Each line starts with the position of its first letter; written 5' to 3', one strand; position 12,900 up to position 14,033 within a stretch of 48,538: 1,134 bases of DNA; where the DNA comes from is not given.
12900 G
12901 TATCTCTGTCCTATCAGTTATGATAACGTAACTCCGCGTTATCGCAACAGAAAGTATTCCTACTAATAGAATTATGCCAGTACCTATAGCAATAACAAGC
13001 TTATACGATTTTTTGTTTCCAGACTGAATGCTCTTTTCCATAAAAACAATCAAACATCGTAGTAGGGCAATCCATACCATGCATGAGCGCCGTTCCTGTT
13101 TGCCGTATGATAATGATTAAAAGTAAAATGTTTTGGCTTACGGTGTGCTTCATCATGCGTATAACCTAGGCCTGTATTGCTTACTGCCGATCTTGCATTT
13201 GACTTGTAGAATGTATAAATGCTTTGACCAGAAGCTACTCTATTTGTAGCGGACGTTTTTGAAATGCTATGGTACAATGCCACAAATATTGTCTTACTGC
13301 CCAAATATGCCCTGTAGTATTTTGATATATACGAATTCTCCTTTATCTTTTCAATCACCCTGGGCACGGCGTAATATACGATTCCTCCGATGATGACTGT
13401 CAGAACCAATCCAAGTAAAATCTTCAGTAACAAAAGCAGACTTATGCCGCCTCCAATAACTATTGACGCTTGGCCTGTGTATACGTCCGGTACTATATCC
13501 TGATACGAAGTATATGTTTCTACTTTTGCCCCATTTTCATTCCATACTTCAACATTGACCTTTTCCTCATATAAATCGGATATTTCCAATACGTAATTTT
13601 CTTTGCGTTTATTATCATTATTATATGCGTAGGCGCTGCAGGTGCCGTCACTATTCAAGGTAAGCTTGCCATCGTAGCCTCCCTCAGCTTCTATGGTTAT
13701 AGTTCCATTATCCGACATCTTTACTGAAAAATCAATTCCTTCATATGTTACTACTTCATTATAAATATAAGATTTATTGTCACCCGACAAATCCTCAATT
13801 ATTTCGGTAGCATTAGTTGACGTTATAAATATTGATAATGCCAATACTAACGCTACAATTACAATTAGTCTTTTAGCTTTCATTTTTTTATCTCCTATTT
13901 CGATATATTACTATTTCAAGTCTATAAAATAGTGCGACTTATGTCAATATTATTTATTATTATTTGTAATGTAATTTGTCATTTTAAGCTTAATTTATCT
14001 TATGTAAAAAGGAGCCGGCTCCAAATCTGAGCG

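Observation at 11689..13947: Four-gene translationally coupled cassette: SP/TM His-rich protein, membrane-anchored mini-subtilase, and two tandem paralogous small proteins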

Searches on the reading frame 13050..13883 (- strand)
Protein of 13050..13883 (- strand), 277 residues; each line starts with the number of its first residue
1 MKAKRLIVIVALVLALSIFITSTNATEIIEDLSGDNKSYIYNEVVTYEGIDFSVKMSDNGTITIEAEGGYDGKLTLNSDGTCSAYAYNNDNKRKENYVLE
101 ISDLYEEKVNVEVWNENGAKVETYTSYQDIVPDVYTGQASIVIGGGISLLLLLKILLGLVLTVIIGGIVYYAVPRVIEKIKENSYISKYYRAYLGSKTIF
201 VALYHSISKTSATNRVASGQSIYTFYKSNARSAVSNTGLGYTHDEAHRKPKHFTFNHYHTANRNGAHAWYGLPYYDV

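Call 3: search_protein_families(library=pfam, proteins=[window:13050-13883:-], max_evalue=1)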
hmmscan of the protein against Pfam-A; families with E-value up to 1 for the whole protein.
window:13050-13883:- (277 aa): 4 families
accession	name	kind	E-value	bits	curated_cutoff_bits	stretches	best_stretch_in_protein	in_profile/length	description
PF05993.17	Reovirus_M2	-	0.0035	16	25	1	37-98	312-374/647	Reovirus major virion structural protein Mu-1/Mu-1C (M2)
PF11325.14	DUF3127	-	0.034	14.8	27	1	93-126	23-56/85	Domain of unknown function (DUF3127)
PF13049.11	DUF3910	-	0.091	13.6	37.8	1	32-59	9-38/95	Protein of unknown function (DUF3910)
PF18200.7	Big_11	-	0.21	12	25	0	27-64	18-55/87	Bacterial Ig-like domain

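Call 4: search_protein_families(library=ncbifam, proteins=[window:13050-13883:-], max_evalue=1)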
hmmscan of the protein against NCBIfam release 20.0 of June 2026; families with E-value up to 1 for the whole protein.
window:13050-13883:- (277 aa): 3 families
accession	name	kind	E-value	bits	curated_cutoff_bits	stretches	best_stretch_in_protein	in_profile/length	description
NF012146.1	blaB-IND-MUS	exception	0.05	12.9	270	0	159-205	7-54/237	BlaB/IND/MUS family subclass B1 metallo-beta-lactamase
NF047753.1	blaSPI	exception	0.065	12.9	500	0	156-205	9-57/239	SPI family subclass B1 metallo-beta-lactamase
NF041554.1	SA1362_fam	subfamily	0.12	12.6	42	1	154-196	26-68/70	SA1362 family protein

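Call 5: search_protein_families(library=padloc, proteins=[window:13050-13883:-], max_evalue=1)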
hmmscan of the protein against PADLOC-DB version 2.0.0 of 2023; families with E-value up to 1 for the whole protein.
window:13050-13883:- (277 aa): 0 families

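Call 6: search_protein_families(library=phrogs, proteins=[window:13050-13883:-], max_evalue=1)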
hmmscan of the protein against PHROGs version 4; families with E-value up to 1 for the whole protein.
window:13050-13883:- (277 aa): 1 family
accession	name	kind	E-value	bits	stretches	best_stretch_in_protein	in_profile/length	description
phrog_8041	-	unknown function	0.17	12.7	0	155-186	4-33/116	-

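Call 10: find_homologous_proteins(query=window:13050-13883:-, max_evalue=0.01)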
Query window:13050-13883:- (277 aa): 5 proteins with E <= 0.01 among 2817 candidates.
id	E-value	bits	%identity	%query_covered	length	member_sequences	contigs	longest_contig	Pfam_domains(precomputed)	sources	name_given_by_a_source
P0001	1.8e-176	603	100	100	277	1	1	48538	-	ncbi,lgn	-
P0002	7.2e-159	545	89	100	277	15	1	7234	-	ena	-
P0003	1.9e-40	157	40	82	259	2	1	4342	-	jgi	-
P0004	7.2e-39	152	38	96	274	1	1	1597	-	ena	-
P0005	5.7e-34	136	38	84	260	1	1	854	-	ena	-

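Call 11: find_encoding_contigs(protein=P0002, flank=8000)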
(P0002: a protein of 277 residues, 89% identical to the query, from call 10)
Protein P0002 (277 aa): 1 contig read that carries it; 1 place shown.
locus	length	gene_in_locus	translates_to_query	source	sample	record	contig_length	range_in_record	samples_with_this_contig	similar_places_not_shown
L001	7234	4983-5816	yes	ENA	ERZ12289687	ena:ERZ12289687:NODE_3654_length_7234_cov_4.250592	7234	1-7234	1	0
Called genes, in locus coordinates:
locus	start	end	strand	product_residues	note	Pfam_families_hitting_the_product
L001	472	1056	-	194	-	PF13560:HTH_31, PF01381:HTH_3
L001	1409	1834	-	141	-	-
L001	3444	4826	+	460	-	PF01336:tRNA_anti-codon, PF00152:tRNA-synt_2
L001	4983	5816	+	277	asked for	-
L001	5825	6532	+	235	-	-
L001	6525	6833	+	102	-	-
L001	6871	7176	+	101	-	-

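Call 12: find_encoding_contigs(protein=P0003, flank=8000)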
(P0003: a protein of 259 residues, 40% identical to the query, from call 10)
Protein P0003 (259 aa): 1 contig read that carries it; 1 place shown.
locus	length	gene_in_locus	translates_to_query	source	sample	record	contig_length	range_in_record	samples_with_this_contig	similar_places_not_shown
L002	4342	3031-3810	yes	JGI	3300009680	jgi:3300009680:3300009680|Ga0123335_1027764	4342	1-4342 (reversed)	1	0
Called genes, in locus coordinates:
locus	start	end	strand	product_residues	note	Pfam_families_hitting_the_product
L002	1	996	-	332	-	?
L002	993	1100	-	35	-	-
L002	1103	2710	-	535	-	PF00392:GntR, PF02080:TrkA_C, PF01633:Choline_kinase, PF01636:APH (weak)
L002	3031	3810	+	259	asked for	-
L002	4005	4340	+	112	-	?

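Call 15: find_encoding_contigs(protein=P0004, flank=3000)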
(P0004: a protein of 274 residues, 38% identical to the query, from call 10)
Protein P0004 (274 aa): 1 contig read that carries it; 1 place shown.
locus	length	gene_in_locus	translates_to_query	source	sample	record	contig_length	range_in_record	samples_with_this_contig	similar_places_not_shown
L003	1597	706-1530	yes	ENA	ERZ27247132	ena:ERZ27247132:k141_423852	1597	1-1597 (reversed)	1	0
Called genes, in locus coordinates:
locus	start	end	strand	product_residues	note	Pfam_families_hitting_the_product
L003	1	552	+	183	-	?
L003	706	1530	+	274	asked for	-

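Call 40: find_related_loci(query=A2, collection=genome_contigs, flank=6000)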
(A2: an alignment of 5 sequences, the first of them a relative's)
Query A2 (277 aa) in genome_contigs; peptide patterns used: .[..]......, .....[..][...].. (x = any residue, [..] = any of these).
48 stretches matched a pattern; 8 encode a relative of the query (tblastn E <= 1e-3); 8 distinct loci.
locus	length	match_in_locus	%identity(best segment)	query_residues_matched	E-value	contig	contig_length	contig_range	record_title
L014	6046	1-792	95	14-277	3e-170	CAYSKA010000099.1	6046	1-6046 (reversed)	MAG TPA_asm: uncultured Oscillospiraceae bacterium isolate SRP335695_co1_142 genome assembly, contig: NODE_6200_length_6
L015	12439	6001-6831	91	1-277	3e-153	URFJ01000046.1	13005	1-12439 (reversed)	uncultured Clostridiales bacterium isolate UMGS946 genome assembly, contig: NODE_2200_length_13005_cov_3.714264, whole g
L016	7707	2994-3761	35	4-273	9e-41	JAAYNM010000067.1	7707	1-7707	MAG: Clostridiales bacterium isolate AS21ysBPME_170 195347_AS21, whole genome shotgun sequence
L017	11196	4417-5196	35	1-273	2e-37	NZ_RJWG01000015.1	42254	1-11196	Clostridium prolinivorans strain PYR-10 scaffold15, whole genome shotgun sequence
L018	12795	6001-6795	36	1-273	1e-36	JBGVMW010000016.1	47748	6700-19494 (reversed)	MAG: Lachnospiraceae bacterium isolate fecal_MAG_249 fecal_MAG_249_contig_0016, whole genome shotgun sequence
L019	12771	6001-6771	32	9-273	1e-32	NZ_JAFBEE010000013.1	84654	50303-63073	Alkaliphilus hydrothermalis strain DSM 25890 Ga0454045_13, whole genome shotgun sequence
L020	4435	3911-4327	39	133-273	1e-16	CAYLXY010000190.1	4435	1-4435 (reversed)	MAG TPA_asm: uncultured Clostridiaceae bacterium isolate binchicken_co157_213 genome assembly, contig: NODE_48405_length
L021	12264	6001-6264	34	190-274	1e-12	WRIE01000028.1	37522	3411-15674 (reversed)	MAG: Eubacteriaceae bacterium isolate Nt197P3bin28 Ga0082212_10001241, whole genome shotgun sequence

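Call 44: predict_structure(alignment_id=A2)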
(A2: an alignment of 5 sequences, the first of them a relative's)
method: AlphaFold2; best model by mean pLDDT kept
length: 277 residues; sequences in the alignment: 5
mean_pLDDT: 51.9   pTM: 0.46
mean pLDDT of the five models: 51.9, 36.5, 36.3, 35.3, 35.1
residues with pLDDT >= 90: 0; 70-90: 57; 50-70: 80; < 50: 140
segments of 3 or more residues with pLDDT < 50: 2-6, 10-37, 39-41, 46-50, 78-84, 86-89, 91-114, 122-124, 126-176
pLDDT, mean of each block of 10 residues (from residue 1): 50 36 25 36 49 54 53 50 49 44 39 50 47 30 29 28 28 47 60 61 70 86 85 86 66 70 74 55
secondary structure, 60 per line:
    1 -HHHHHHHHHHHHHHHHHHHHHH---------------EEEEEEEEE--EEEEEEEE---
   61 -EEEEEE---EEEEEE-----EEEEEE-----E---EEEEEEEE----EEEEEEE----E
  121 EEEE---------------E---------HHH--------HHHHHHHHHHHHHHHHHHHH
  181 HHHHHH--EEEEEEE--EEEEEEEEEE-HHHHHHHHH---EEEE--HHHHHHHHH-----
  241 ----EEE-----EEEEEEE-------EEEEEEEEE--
elements in order: H2-23 E39-47 E50-57 E62-67 E71-76 E82-87 E97-104 E109-115 E120-124 H161-186 E189-195 E198-207 H209-217 E221-224 H227-235 E245-247 E253-259 E267-275

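Call 46: search_protein_families(library=pfam, proteins=[L016:3754-4251:+, L017:5186-5677:+, L018:6779-7288:+, L019:7001-7522:+, L021:5485-6297:+, L016:4251-4901:+, L019:7491-8183:+, L018:7291-7944:+], max_evalue=1)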
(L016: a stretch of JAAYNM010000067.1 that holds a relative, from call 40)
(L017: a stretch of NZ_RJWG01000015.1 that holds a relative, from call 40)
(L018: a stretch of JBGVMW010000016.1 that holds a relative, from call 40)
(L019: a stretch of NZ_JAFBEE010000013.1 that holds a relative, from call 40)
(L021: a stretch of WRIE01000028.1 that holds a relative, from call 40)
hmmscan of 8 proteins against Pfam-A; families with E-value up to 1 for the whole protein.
L016:3754-4251:+ (165 aa): 0 families

L017:5186-5677:+ (163 aa): 0 families

L018:6779-7288:+ (169 aa): 1 family
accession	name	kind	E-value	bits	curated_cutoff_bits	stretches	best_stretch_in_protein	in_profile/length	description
PF22481.1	DUF6985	-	0.3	12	24.5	0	59-130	9-83/148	Domain of unknown function (DUF6985)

L019:7001-7522:+ (173 aa): 2 families
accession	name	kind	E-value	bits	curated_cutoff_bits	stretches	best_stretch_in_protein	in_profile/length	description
PF14893.12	PNMA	-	0.079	12.8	25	1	55-92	10-47/161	PNMA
PF25648.1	SFV1_VP5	-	0.23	11.8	27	1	9-86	43-116/199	Sulfolobus filamentous virus 1 major coat protein VP5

L021:5485-6297:+ (270 aa): 0 families

L016:4251-4901:+ (216 aa): 1 family
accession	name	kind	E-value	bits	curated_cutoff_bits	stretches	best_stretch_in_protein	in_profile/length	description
PF00082.27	Peptidase_S8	-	0.0085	15.9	21.8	1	86-168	80-175/288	Subtilase family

L019:7491-8183:+ (230 aa): 3 families
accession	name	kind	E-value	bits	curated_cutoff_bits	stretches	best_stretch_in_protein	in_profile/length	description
PF11857.13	DUF3377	-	0.0045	17.3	26.5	1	16-45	24-52/72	Domain of unknown function (DUF3377)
PF23626.1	CCD_aECM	-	0.13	12.6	27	0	89-107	21-39/54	aECM cysteine-cradle domain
PF12632.12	Vezatin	-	0.31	10.9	22.3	1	1-44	4-50/282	Mysoin-binding motif of peroxisomes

L018:7291-7944:+ (217 aa): 3 families
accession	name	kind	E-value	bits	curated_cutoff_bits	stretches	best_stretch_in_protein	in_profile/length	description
PF00082.27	Peptidase_S8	-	0.00023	21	21.8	1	82-167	78-175/288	Subtilase family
PF24406.1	nSTAND_NTPase4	-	0.11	13.1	27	0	162-183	25-46/58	Novel STAND NTPase 4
PF17512.7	Sh_2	-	0.15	12.3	27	1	50-104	84-137/174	Metapneumovirus Small hydrophobic protein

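Call 49: fold_search(model_id=the predicted structure, library=pdb)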
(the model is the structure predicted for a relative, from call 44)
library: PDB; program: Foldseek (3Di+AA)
matches with E <= 10: 671; with E <= 0.001: 0
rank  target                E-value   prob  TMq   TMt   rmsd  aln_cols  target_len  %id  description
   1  3mks_D                2.7e-02  0.87  0.17  0.12  10.2       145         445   14  Crystal Structure of yeast Cdc4/Skp1 in complex with an allosteric inhibitor SCF-I2 (released 2010-07-21)
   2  1nex_B                3.6e-02  0.85  0.17  0.12  10.2       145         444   13  Crystal Structure of ScSkp1-ScCdc4-CPD peptide complex (released 2003-02-18)
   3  6z6c_AAA              4.5e-02  0.84  0.19  0.17   7.4       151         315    9  Crystal structurel of FleA lectin in complex with a monovalent inhibitor (released 2021-04-07)
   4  3v7d_D                4.7e-02  0.82  0.18  0.12  10.2       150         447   13  Crystal Structure of ScSkp1-ScCdc4-pSic1 peptide complex (released 2012-05-02)
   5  3v7d_B                4.7e-02  0.80  0.17  0.12   9.8       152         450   12  Crystal Structure of ScSkp1-ScCdc4-pSic1 peptide complex (released 2012-05-02)
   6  5eo8                  6.2e-02  0.82  0.19  0.18  10.2       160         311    9  Crystal structure of AOL(868) (released 2016-06-29)
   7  4agt_A                7.4e-02  0.77  0.18  0.16   6.9       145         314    9  Crystal Structure of Fucose binding lectin from Aspergillus Fumigatus (AFL) in complex with Fuc1-6GlcNAc. (released 2013-02-13)
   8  5eo7_A                8.2e-02  0.75  0.19  0.18  10.3       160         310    9  Crystal structure of AOL (released 2016-06-29)
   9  8y6b_D                9.2e-02  0.63  0.17  0.11   9.4       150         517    9  Structure of human LGI1-ADAM22 complex in space group P212121 (released 2024-02-14)
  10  3ec5                  9.7e-02  0.33  0.13  0.12  13.1       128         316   13  The crystal structure of Thioflavin-T (ThT) binding OspA mutant (released 2009-02-03)
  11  7jwg_C                1.0e-01  0.84  0.19  0.21  13.5       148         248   15  OspA-Fab 221-7 complex structure (released 2021-09-08)
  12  6z6c_BBB              1.0e-01  0.72  0.18  0.17   7.2       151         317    9  Crystal structurel of FleA lectin in complex with a monovalent inhibitor (released 2021-04-07)
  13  4agi_A                1.1e-01  0.63  0.18  0.17   9.8       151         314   10  Crystal Structure of Fucose binding lectin from Aspergillus Fumigatus (AFL) in complex with seleno fucoside. (released 2013-02-06)
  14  8tvd_E                1.2e-01  0.89  0.21  0.24  13.4       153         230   12  Fab 221-11 in complex with OspA (released 2024-08-28)
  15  7jwg_E                1.3e-01  0.82  0.20  0.21  13.5       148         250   15  OspA-Fab 221-7 complex structure (released 2021-09-08)
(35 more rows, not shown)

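Call 50: search_protein_representatives(alignment_id=A2)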
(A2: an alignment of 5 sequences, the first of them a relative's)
Query: 5 sequences, 271 profile positions. Proteins with E-value up to 0.001 (for the whole library): 408; up to 1e-10: 188; up to 1e-30: 76. The best 150 are listed.
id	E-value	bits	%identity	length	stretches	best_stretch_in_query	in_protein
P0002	1.9e-134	463.8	-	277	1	2-270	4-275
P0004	1.3e-108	379.2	-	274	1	1-270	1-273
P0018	6.2e-78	278.5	-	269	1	12-271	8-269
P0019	1.7e-72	260.7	-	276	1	1-270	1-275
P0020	1.4e-69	251.1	-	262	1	18-268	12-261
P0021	2.0e-67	244.1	-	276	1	10-271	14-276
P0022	4.4e-64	233.1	-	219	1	60-270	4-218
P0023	9.4e-64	232.0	-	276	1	3-269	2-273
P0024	5.4e-62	226.3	-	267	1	1-269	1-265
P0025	1.4e-59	218.4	-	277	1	8-270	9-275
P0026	2.3e-59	217.6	-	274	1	6-270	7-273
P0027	3.0e-59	217.3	-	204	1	69-269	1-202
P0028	2.2e-58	214.4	-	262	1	12-270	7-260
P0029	2.7e-58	214.1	-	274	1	1-271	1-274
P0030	6.9e-57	209.5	-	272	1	12-270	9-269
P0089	1.8e-32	129.4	-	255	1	1-265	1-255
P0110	3.7e-21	92.3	-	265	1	2-265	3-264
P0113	1.3e-19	87.3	-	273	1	2-264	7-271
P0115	4.8e-19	85.4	-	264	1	4-255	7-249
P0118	2.6e-18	83.0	-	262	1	70-265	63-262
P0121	1.1e-17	81.0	-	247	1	12-265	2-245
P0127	5.3e-17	78.7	-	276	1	1-260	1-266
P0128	7.9e-17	78.1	-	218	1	89-256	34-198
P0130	1.3e-16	77.4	-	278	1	7-265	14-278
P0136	1.4e-15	74.1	-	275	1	18-265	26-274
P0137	2.0e-15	73.5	-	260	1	2-255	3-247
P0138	3.2e-15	72.9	-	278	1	7-265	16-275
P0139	4.9e-15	72.3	-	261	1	37-257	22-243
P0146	1.8e-14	70.4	-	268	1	3-265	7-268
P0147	2.0e-14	70.3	-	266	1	92-265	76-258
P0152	3.5e-14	69.4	-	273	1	37-265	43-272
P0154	1.0e-13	68.0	-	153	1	146-265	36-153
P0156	3.7e-13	66.1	-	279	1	6-256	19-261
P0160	5.4e-13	65.6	-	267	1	3-265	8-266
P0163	7.6e-13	65.1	-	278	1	49-265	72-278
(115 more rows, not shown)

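Call 73: search_protein_families(library=ncbifam, alignment_id=A5, max_evalue=0.01)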
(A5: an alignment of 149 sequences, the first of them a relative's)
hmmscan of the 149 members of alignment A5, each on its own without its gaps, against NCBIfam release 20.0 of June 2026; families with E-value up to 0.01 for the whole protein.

A. member 1, P0001 (277 aa): 0 families

B. families by the number of members that match (of 149 scanned): 37 families (the first 25 are shown)
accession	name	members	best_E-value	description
NF038340.1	SAR2788_fam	12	2.5e-34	SAR2788 family putative toxin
NF035925.1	Geo26A_fam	3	0.00033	geobacillin-26 family protein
TIGR03696.1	Rhs_assc_core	2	1.3e-22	RHS repeat-associated core domain-containing protein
TIGR03750.1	conj_TIGR03750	2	0.0015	TIGR03750 family conjugal transfer protein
NF000043.1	tet_MFS_P_a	2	0.0026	tetracycline efflux MFS transporter TetA(P)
NF040942.2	hypo_ExtJ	2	0.0032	selenite/tellurite reduction operon protein ExtJ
NF041261.1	RHS_core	1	1.7e-14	RHS element core protein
TIGR01643.1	YD_repeat_2x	1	6.6e-07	YD repeat-containing protein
NF010560.0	PRK13955.1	1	0.00011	large conductance mechanosensitive channel protein MscL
NF010558.0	PRK13953.1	1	0.00028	large conductance mechanosensitive channel protein MscL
NF053514.2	JUQZ_fam_ocin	1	0.00028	BLB8/JUQZ-1 family protein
NF047986.1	C_WD1278_WD0630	1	0.00033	TomO hydrophobic C-terminal domain-containing protein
TIGR02376.1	Cu_nitrite_red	1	0.00046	copper-containing nitrite reductase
TIGR04408.1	LptG_lptG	1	0.00061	LPS export ABC transporter permease LptG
NF001398.0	PRK00281.3-5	1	0.001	undecaprenyl-diphosphate phosphatase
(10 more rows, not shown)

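Call 74: search_protein_families(library=pfam, alignment_id=A5, max_evalue=0.01)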
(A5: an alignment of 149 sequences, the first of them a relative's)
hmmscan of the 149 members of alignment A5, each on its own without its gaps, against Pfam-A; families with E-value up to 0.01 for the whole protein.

A. member 1, P0001 (277 aa): 1 family
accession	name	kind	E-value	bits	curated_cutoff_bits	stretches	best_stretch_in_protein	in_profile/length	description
PF05993.17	Reovirus_M2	-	0.0035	16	25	1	37-98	312-374/647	Reovirus major virion structural protein Mu-1/Mu-1C (M2)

B. families by the number of members that match (of 149 scanned): 23 families
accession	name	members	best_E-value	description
PF05593.20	RHS_repeat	1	1.6e-07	RHS Repeat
PF10100.14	Staph_opine_DH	1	7.9e-05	Staphylopine dehydrogenase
PF15283.12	DUF4595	1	0.00014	Domain of unknown function (DUF4595) with porin-like fold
PF20595.4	pAdhesive_6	1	0.00029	Putative adhesive domain (group 6)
PF00339.34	Arrestin_N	1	0.00044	Arrestin (or S-antigen), N-terminal domain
PF19777.4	DUF6263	1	0.00094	Family of unknown function (DUF6263)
PF21426.3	GBS104-like_Ig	1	0.0012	Tip pilin GBS104-like, Ig-like domain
PF06097.16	DUF945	1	0.0013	Bacterial protein of unknown function (DUF945)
PF14508.12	GH97_N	1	0.0021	Glycosyl-hydrolase 97 N-terminal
PF20085.5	TGL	1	0.0023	Protein-glutamine gamma-glutamyltransferase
PF12666.12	PrgI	1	0.0024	PrgI family protein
PF03785.20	Peptidase_C25_C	1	0.0025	Peptidase family C25, C terminal ig-like domain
PF13786.12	DUF4179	1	0.0028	Domain of unknown function (DUF4179)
PF20831.2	Reov_VP3_MTase1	1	0.0029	Reovirus VP3 protein, Methyltransferase domain 1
PF11157.13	DUF2937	1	0.0031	Protein of unknown function (DUF2937)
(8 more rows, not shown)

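Call 75: search_protein_families(library=ncbifam, proteins=[P0113, P0115, P0127, P0136, P0139, P0147, P0152, P0156, P0128, P0110], max_evalue=0.01)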
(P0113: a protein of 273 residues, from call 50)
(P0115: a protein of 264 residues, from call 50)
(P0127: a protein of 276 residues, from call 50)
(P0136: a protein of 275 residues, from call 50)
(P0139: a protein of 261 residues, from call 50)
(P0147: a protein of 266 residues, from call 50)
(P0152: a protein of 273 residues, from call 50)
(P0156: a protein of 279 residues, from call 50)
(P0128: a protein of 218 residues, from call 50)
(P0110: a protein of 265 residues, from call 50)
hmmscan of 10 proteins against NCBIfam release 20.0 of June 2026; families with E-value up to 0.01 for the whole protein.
P0113 (273 aa): 0 families

P0115 (264 aa): 2 families
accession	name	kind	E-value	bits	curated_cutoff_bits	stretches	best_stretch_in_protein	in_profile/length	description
NF001312.0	PRK00258.1-4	equivalog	0.002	17.5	295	1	81-153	84-154/285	shikimate dehydrogenase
NF001314.0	PRK00258.2-2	equivalog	0.007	15.4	248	1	107-154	107-155/290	shikimate dehydrogenase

P0127 (276 aa): 2 families
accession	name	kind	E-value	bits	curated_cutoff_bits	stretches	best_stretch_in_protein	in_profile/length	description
NF035925.1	Geo26A_fam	subfamily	0.001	19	40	1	40-84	1-45/197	geobacillin-26 family protein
TIGR03750.1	conj_TIGR03750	hypoth_equivalog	0.0043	17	70.75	1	135-199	30-93/111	TIGR03750 family conjugal transfer protein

P0136 (275 aa): 0 families

P0139 (261 aa): 1 family
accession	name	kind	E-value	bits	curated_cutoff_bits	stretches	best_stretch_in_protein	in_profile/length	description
NF041737.1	choice_anch_S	equivalog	0.0015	18.4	70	1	2-110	3-100/256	choice-of-anchor S family protein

P0147 (266 aa): 0 families

P0152 (273 aa): 0 families

P0156 (279 aa): 0 families

P0128 (218 aa): 0 families

P0110 (265 aa): 1 family
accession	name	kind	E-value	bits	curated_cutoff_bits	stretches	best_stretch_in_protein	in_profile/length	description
NF038340.1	SAR2788_fam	subfamily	8e-11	42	50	1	31-151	47-163/177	SAR2788 family putative toxin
